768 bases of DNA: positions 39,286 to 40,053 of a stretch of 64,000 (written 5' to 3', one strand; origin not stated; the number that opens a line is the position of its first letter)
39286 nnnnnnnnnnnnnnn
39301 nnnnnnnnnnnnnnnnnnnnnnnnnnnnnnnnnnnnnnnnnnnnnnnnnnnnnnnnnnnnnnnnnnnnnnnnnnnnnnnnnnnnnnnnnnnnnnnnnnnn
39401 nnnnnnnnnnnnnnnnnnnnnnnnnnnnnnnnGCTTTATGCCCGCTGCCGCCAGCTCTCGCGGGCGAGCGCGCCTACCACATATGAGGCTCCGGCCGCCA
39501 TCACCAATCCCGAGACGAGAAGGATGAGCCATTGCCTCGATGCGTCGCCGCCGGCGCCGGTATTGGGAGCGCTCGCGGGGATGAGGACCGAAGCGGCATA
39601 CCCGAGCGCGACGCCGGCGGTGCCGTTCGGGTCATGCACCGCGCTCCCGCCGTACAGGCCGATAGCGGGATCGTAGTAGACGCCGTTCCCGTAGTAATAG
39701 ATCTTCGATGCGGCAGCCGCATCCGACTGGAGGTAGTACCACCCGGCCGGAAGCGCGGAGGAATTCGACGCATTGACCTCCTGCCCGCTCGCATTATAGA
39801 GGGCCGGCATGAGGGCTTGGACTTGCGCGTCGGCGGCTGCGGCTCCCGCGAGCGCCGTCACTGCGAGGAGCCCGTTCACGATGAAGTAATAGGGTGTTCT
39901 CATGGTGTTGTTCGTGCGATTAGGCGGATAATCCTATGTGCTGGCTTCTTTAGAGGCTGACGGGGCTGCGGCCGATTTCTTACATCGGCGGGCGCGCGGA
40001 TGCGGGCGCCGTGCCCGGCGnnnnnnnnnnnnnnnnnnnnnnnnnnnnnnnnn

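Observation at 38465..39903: Sortase cassette with a small secreted protein carrying a non-canonical sorting-signal-like C-terminus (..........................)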

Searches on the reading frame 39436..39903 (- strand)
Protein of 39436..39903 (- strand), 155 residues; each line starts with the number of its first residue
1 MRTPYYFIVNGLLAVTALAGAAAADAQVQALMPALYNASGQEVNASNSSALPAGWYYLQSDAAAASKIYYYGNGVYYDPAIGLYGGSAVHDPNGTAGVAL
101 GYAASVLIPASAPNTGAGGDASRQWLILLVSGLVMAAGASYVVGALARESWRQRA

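Call 3: search_protein_families(library=pfam, proteins=[window:39436-39903:-], max_evalue=0.1)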
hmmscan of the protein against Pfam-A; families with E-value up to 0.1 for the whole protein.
window:39436-39903:- (155 aa): 0 families

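Call 4: search_protein_families(library=ncbifam, proteins=[window:39436-39903:-], max_evalue=0.1)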
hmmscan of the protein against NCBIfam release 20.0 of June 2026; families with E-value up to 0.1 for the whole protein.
window:39436-39903:- (155 aa): 0 families

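Call 8: find_homologous_proteins(query=window:39436-39903:-, max_evalue=0.01)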
Query window:39436-39903:- (155 aa): 14 proteins with E <= 0.01 among 7048 candidates.
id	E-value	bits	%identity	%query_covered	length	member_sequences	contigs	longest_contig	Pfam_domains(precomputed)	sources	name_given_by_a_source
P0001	5.3e-90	317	100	100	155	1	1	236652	-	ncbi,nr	ncbi:MAG: hypothetical protein KGI69_00455 [Patescibacteria group bacterium]|nr:hypothetical protein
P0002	6.3e-49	184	64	94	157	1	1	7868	-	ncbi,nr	ncbi:MAG: hypothetical protein KGI49_03310 [Patescibacteria group bacterium]|nr:hypothetical protein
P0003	1.7e-48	183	65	96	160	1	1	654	-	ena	-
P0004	8.9e-36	141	52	92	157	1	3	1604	-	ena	-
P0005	5.3e-34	136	55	84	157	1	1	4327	-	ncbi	-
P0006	1.7e-32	131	49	92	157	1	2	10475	-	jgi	jgi:hypothetical protein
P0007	4.7e-32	129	56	75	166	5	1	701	-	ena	-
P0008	8.1e-32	129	55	75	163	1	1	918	-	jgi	jgi:hypothetical protein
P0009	3.0e-31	127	54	86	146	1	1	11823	-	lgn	-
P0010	7.6e-31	125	56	74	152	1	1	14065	-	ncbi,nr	ncbi:MAG: hypothetical protein KGJ35_00350 [Patescibacteria group bacterium]|nr:hypothetical protein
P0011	4.2e-30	123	54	75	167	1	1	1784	-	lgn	-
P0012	1.2e-27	115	48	88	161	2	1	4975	-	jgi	jgi:hypothetical protein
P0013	1.6e-27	115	48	93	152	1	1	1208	-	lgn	-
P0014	1.1e-25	109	50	81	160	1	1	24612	-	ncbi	-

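Call 12: find_encoding_contigs(protein=P0002, flank=8000, max_places=3)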
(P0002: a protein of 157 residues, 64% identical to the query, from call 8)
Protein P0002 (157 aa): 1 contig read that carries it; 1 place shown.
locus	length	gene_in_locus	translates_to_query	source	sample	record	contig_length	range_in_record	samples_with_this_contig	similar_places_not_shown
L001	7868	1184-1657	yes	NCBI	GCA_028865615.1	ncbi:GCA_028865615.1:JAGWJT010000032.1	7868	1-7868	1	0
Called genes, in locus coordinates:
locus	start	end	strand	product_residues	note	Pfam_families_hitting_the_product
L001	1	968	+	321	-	PF18911:PKD_4, PF00041:fn3 (faint), PF00801:PKD, PF16656:Pur_ac_phosph_N (weak)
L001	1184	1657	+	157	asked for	-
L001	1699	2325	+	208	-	PF04203:Sortase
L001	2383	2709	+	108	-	-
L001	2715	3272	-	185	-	PF00281:Ribosomal_L5, PF00673:Ribosomal_L5_C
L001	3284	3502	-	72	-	PF22682:Ribosomal_uL24m-like (weak), PF00467:KOW, PF17136:ribosomal_L24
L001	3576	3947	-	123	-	PF00238:Ribosomal_L14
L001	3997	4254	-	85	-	PF00366:Ribosomal_S17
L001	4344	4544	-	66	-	PF00831:Ribosomal_L29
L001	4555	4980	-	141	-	PF00252:Ribosomal_L16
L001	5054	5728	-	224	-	PF07650:KH_2, PF00189:Ribosomal_S3_C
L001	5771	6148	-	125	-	PF00237:Ribosomal_L22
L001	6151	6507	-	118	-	PF00203:Ribosomal_S19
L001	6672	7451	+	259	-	PF02518:HATPase_c, PF13589:HATPase_c_3 (weak)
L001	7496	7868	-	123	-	PF00078:RVT_1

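Call 13: find_encoding_contigs(protein=P0010, flank=8000, max_places=3)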
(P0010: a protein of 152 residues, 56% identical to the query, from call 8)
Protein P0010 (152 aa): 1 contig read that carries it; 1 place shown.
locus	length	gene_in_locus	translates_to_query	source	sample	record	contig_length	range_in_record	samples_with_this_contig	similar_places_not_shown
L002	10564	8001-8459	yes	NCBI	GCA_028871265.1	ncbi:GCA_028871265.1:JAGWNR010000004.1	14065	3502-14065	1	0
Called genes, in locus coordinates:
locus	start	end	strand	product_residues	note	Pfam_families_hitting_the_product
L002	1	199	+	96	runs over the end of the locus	-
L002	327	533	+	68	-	-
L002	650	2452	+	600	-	PF00009:GTP_EFTU, PF01926:MMR_HSR1, PF22042:EF-G_D2, PF03144:GTP_EFTU_D2, PF00679:EFG_C, PF21018:BipA_C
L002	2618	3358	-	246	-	PF01509:TruB_N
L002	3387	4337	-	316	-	PF01063:Aminotran_4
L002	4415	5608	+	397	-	PF13393:tRNA-synt_His, PF00587:tRNA-synt_2b, PF13393:tRNA-synt_His, PF03129:HGTP_anticodon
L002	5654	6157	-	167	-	-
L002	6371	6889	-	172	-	-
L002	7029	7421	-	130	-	PF11964:SpoIIAA-like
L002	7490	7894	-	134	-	PF01863:YgjP-like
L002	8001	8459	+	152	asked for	-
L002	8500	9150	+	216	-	PF04203:Sortase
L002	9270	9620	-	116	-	-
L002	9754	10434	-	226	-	-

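Call 14: find_encoding_contigs(protein=P0014, flank=8000, max_places=3)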
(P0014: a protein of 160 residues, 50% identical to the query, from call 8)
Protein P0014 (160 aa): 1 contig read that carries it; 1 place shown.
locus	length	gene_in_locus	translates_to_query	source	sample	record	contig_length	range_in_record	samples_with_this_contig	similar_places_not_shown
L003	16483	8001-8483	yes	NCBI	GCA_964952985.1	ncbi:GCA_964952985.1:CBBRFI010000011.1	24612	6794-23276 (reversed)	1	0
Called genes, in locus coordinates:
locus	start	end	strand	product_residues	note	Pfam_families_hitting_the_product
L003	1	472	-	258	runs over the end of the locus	PF07963:N_methyl, PF13385:Laminin_G_3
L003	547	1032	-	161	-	PF10342:Kre9_KNH (weak)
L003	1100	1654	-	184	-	PF04173:DoxD (weak), PF07681:DoxX (weak)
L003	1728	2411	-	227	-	PF01507:PAPS_reduct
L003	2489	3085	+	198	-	PF00230:MIP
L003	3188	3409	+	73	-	-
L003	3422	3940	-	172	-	-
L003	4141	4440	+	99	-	PF04845:PurA (weak)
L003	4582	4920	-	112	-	PF00543:P-II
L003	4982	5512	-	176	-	PF00300:His_Phos_1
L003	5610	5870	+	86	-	PF13376:OmdA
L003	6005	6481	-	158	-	-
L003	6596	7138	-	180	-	PF04542:Sigma70_r2, PF08281:Sigma70_r4_2, PF04545:Sigma70_r4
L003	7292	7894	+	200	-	PF13188:PAS_8 (weak)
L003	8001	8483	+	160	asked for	-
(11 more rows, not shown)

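Call 15: find_encoding_contigs(protein=P0009, flank=8000, max_places=3)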
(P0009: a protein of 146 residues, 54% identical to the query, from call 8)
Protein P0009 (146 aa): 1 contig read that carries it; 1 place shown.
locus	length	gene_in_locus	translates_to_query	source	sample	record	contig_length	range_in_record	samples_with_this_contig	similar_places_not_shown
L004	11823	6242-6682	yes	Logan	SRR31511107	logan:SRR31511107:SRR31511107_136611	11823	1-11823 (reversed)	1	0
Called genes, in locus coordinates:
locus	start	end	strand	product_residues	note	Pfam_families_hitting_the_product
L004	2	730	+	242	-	?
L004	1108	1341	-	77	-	-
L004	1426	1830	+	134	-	-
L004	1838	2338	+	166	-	PF08937:ThsB_TIR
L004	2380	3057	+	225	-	PF08241:Methyltransf_11 (weak), PF13649:Methyltransf_25 (weak)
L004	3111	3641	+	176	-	PF00300:His_Phos_1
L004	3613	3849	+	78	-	-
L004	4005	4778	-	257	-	-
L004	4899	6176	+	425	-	-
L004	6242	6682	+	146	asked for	-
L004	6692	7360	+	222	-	PF04203:Sortase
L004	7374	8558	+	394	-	PF09594:GT87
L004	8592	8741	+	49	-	-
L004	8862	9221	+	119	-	-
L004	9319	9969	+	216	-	PF04203:Sortase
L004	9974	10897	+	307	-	PF02826:2-Hacid_dh_C (weak), PF03446:NAD_binding_2, PF00393:6PGD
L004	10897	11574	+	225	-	PF01182:Glucosamine_iso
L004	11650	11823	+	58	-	?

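Call 38: predict_structure(alignment_id=A1)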
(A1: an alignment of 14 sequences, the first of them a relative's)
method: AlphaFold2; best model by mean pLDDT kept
length: 155 residues; sequences in the alignment: 14
mean_pLDDT: 66.6   pTM: 0.44
mean pLDDT of the five models: 66.6, 63.2, 63.0, 62.5, 61.2
residues with pLDDT >= 90: 11; 70-90: 66; 50-70: 42; < 50: 36
segments of 3 or more residues with pLDDT < 50: 24-28, 90-119
pLDDT, mean of each block of 10 residues (from residue 1): 57 61 49 84 75 89 87 79 63 40 36 40 68 84 85 74
secondary structure, 60 per line:
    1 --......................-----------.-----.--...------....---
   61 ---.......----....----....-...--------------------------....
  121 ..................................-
elements in order: H3-24 E54-57 E67-70 E75-78 E83-86 H117-154

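Call 40: search_protein_representatives(alignment_id=A1)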
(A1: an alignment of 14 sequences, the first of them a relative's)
Query: 14 sequences, 155 profile positions. Proteins with E-value up to 0.001 (for the whole library): 201; up to 1e-10: 57; up to 1e-30: 20. The best 150 are listed.
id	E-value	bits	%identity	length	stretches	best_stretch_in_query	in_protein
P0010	2.5e-53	196.1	-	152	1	1-149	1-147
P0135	5.2e-52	191.9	-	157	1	3-150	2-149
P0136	2.1e-48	180.2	-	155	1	1-148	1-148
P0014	4.3e-47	175.9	-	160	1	3-154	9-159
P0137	7.3e-42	158.9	-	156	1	4-149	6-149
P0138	3.2e-41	156.8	-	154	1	2-149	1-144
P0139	2.8e-40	153.8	-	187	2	5-107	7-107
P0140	5.7e-39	149.5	-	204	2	27-150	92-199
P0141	9.3e-39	148.8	-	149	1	2-152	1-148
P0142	1.0e-37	145.5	-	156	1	2-141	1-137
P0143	2.6e-37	144.1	-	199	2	31-148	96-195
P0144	2.8e-37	144.0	-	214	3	1-89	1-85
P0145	4.9e-36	140.0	-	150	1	4-149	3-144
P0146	1.3e-35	138.6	-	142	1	7-147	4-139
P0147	5.2e-35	136.6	-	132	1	1-122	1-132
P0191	1.6e-08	50.6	-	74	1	96-149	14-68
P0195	2.4e-07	46.8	-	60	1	102-146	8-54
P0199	7.1e-07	45.3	-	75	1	92-149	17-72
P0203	1.1e-06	44.6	-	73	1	96-150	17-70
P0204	1.4e-06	44.3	-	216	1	106-147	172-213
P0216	5.5e-06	42.4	-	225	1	82-149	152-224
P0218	7.0e-06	42.0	-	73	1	103-147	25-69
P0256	6.8e-05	38.8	-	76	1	103-150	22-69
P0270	1.3e-04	37.9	-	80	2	108-149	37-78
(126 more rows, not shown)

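Call 42: fold_search(model_id=the predicted structure, library=pdb)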
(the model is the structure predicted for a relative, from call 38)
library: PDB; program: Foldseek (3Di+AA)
matches with E <= 10: 4; with E <= 0.001: 0
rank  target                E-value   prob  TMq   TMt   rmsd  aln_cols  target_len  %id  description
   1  7skd                  7.0e+00  0.02  0.12  0.08   9.6        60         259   18  Myocilin OLF mutant S331L (released 2023-01-11)
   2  8vcy_B                7.9e+00  0.01  0.14  0.13  15.4        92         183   13  Human TCR A2.13 in complex with DQ8-InsC8-15NPY (released 2024-08-07)
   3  6vsj_D                8.4e+00  0.02  0.11  0.15  10.4        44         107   16  Cryo-electron microscopy structure of mouse coronavirus spike protein complexed with its murine receptor (released 2020-03-04)
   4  7o85_C                9.0e+00  0.01  0.08  0.11  11.6        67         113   18  Anthrax toxin prepore in complex with the neutralizing Fab cAb29 (released 2021-04-28)

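Call 43: search_protein_families(library=ncbifam, proteins=[P0001, P0010, P0014, P0191, P0195, P0199, P0203, P0218, P0204, P0216], max_evalue=10)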
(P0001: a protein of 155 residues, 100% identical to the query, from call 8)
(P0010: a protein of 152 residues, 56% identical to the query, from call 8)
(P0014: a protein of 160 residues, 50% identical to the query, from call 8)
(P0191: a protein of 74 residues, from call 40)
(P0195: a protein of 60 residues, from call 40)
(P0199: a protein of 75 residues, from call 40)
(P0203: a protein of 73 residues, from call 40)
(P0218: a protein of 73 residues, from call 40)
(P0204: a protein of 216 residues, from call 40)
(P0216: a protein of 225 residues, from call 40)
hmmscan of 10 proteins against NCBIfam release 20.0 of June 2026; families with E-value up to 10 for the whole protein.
P0001 (155 aa): 0 families

P0010 (152 aa): 1 family
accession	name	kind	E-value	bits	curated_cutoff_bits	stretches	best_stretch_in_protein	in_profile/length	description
NF041742.1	WGxxGxxG_fam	subfamily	0.0064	17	35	1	1-41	1-33/69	WGxxGxxG family protein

P0014 (160 aa): 1 family
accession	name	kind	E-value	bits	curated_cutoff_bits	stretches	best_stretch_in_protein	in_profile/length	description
NF003036.0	PRK03926.1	equivalog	0.014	14.5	403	1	106-133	239-266/302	mevalonate kinase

P0191 (74 aa): 2 families
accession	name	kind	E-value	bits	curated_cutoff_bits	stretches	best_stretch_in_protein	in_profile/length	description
NF033846.1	Rumino_NPXTG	domain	0.13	12.6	23.5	1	34-66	2-28/30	NPXTG-anchored protein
TIGR01167.1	LPXTG_anchor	domain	0.85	10.4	15.9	1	40-66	6-30/34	LPXTG cell wall anchor domain-containing protein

P0195 (60 aa): 0 families

P0199 (75 aa): 7 families
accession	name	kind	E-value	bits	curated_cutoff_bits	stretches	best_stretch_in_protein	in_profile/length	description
NF033846.1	Rumino_NPXTG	domain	0.0021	18.3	23.5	1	38-71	2-29/30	NPXTG-anchored protein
TIGR04126.1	PGF_CTERM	domain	0.0059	16.2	24.5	1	57-72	13-28/28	PGF-CTERM sorting domain-containing protein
TIGR03065.1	srtB_sig_QVPTGV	subfamily_domain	0.072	12.8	21.35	1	57-71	17-31/32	QVPTGV class sortase B protein-sorting domain-containing protein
NF033073.1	LPXTG_double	subfamily_domain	0.12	12.4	48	1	38-72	34-65/66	doubled motif LPXTG anchor domain-containing protein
TIGR03370.1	VPLPA-CTERM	domain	0.14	12.2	25.35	1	58-71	11-24/25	VPLPA-CTERM sorting domain-containing protein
NF052627.1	SrfE_fam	equivalog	0.3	9.8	610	1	26-69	249-293/470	SrfE family effector protein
NF041528.1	strep_LAETG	domain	2.9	7.8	30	1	43-71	6-34/35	LAETG motif-containing sortase-dependent surface protein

P0203 (73 aa): 2 families
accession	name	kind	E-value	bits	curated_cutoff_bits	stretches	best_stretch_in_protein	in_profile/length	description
NF049865.1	outer_TDE2508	subfamily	0.013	14.8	125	1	1-34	1-36/437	TDE2508 family outer membrane beta-barrel protein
NF033846.1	Rumino_NPXTG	domain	3.6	8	23.5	1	35-58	2-26/30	NPXTG-anchored protein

P0218 (73 aa): 2 families
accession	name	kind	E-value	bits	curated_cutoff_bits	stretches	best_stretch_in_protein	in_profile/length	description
NF033846.1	Rumino_NPXTG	domain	0.00031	20.9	23.5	1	37-69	2-28/30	NPXTG-anchored protein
NF040942.2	hypo_ExtJ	equivalog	3.7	8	52.5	1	5-28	2-25/77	selenite/tellurite reduction operon protein ExtJ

P0204 (216 aa): 0 families

P0216 (225 aa): 2 families
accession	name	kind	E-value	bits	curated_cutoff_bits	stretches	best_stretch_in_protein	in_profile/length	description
TIGR01167.1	LPXTG_anchor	domain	0.093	13.4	15.9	1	190-223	3-32/34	LPXTG cell wall anchor domain-containing protein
NF005082.0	PRK06518.1-2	subfamily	1.4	8.7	367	1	6-49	8-51/196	hypothetical protein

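Call 44: search_protein_families(library=pfam, proteins=[P0001, P0010, P0014, P0191, P0195, P0199, P0203, P0218, P0204, P0216], max_evalue=10)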
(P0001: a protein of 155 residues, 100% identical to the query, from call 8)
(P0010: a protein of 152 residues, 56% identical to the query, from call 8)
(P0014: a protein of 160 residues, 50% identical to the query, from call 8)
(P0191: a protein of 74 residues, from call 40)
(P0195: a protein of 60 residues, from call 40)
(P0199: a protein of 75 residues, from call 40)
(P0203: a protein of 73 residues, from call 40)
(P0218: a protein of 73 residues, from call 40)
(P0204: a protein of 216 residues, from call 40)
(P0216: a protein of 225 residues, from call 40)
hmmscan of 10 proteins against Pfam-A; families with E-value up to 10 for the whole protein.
P0001 (155 aa): 0 families

P0010 (152 aa): 0 families

P0014 (160 aa): 2 families
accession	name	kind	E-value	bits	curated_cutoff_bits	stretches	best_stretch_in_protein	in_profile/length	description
PF00746.26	Gram_pos_anchor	-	0.016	15.6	20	1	120-155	10-40/43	LPXTG cell wall anchor motif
PF22721.1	TBP-TOTE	-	0.13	12.3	27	1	62-84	33-55/78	TATA-binding-like protein domain of the TOTE conflict systems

P0191 (74 aa): 2 families
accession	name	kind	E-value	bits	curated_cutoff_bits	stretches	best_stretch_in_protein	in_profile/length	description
PF05231.19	MASE1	-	0.024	14.2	29.8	1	8-69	112-173/299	MASE1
PF00746.26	Gram_pos_anchor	-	1.8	9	20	1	34-66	10-39/43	LPXTG cell wall anchor motif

P0195 (60 aa): 1 family
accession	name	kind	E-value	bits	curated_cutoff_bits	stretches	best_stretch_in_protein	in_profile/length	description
PF00746.26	Gram_pos_anchor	-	4.5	7.8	20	1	23-53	10-35/43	LPXTG cell wall anchor motif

P0199 (75 aa): 3 families
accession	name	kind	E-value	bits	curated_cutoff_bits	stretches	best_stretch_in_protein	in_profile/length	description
PF00746.26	Gram_pos_anchor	-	0.045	14.2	20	1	38-71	10-38/43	LPXTG cell wall anchor motif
PF02656.20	DUF202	-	0.051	14.5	23.4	1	15-71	17-65/68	Domain of unknown function (DUF202)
PF02983.19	Pro_Al_protease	-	0.072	13.6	23.4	1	29-56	14-41/59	Alpha-lytic protease prodomain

P0203 (73 aa): 2 families
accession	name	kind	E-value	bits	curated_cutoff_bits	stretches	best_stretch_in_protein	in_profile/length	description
PF14946.11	DUF4501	-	0.024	15.1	29.6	1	17-66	63-113/179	Domain of unknown function (DUF4501)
PF14055.11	NVEALA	-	0.15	12.2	27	1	49-72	6-29/62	NVEALA protein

P0218 (73 aa): 3 families
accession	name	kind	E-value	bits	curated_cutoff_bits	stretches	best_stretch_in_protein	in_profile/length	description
PF16320.10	Ribosomal_L12_N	-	0.6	10.3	25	1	2-26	22-44/48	Ribosomal protein L7/L12 dimerisation domain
PF13663.11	DUF4148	-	5.7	7.9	27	0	6-30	3-27/62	Domain of unknown function (DUF4148)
PF19144.5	DUF5826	-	6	7.5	32.4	0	13-39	40-63/68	Family of unknown function (DUF5826)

P0204 (216 aa): 0 families

P0216 (225 aa): 1 family
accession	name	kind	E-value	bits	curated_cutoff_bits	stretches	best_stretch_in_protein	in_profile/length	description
PF00746.26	Gram_pos_anchor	-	0.1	13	20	1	190-221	10-37/43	LPXTG cell wall anchor motif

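Call 58: find_encoding_contigs(protein=P0199, flank=3000, max_places=1)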
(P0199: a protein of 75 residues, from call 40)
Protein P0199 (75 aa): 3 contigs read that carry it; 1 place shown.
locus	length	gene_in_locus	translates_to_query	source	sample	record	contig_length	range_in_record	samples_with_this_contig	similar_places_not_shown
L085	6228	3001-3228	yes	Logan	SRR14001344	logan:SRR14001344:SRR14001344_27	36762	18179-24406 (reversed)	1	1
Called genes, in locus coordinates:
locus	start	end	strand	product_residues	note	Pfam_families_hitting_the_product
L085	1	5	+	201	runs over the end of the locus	PF09335:VTT_dom (weak)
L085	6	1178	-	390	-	PF13439:Glyco_transf_4, PF13579:Glyco_trans_4_4, PF00534:Glycos_transf_1, PF13692:Glyco_trans_1_4, PF13524:Glyco_trans_1_2 (weak)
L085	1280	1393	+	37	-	-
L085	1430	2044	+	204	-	-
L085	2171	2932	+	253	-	PF00535:Glycos_transf_2, PF13641:Glyco_tranf_2_3, PF13632:Glyco_trans_2_3 (weak)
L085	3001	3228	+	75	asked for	-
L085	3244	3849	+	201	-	PF04203:Sortase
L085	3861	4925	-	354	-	PF12698:ABC2_membrane_3, PF01061:ABC2_membrane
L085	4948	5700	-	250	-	PF02463:SMC_N (faint), PF13175:AAA_15 (faint), PF00005:ABC_tran, PF13304:AAA_21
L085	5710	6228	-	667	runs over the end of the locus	PF05231:MASE1, PF00512:HisKA, PF02518:HATPase_c, PF00072:Response_reg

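Call 60: find_encoding_contigs(protein=P0270, flank=3000, max_places=1)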
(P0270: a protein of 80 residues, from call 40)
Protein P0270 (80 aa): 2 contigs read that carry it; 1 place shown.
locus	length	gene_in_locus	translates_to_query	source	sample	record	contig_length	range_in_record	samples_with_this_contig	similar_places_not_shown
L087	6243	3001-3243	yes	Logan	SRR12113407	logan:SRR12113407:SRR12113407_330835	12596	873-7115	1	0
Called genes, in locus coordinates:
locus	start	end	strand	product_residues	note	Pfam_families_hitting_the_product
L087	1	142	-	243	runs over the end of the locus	PF05013:FGase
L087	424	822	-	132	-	PF14325:DUF4383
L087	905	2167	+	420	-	PF07992:Pyr_redox_2 (faint), PF01494:FAD_binding_3 (faint), PF01946:Thi4 (weak), PF00890:FAD_binding_2 (weak), PF01266:DAO, PF13450:NAD_binding_8, PF13738:Pyr_redox_3 (faint)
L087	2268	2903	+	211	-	PF00891:Methyltransf_2, PF13489:Methyltransf_23 (weak), PF01209:Ubie_methyltran (weak), PF13847:Methyltransf_31, PF08241:Methyltransf_11, PF08242:Methyltransf_12, PF13649:Methyltransf_25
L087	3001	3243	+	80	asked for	-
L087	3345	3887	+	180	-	PF04203:Sortase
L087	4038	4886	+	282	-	PF01551:Peptidase_M23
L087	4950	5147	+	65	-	PF00313:CSD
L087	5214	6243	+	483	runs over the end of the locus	PF25917:BSH_RND (faint), PF25919:BSH_CusB (weak), PF25954:Beta-barrel_RND_2 (faint)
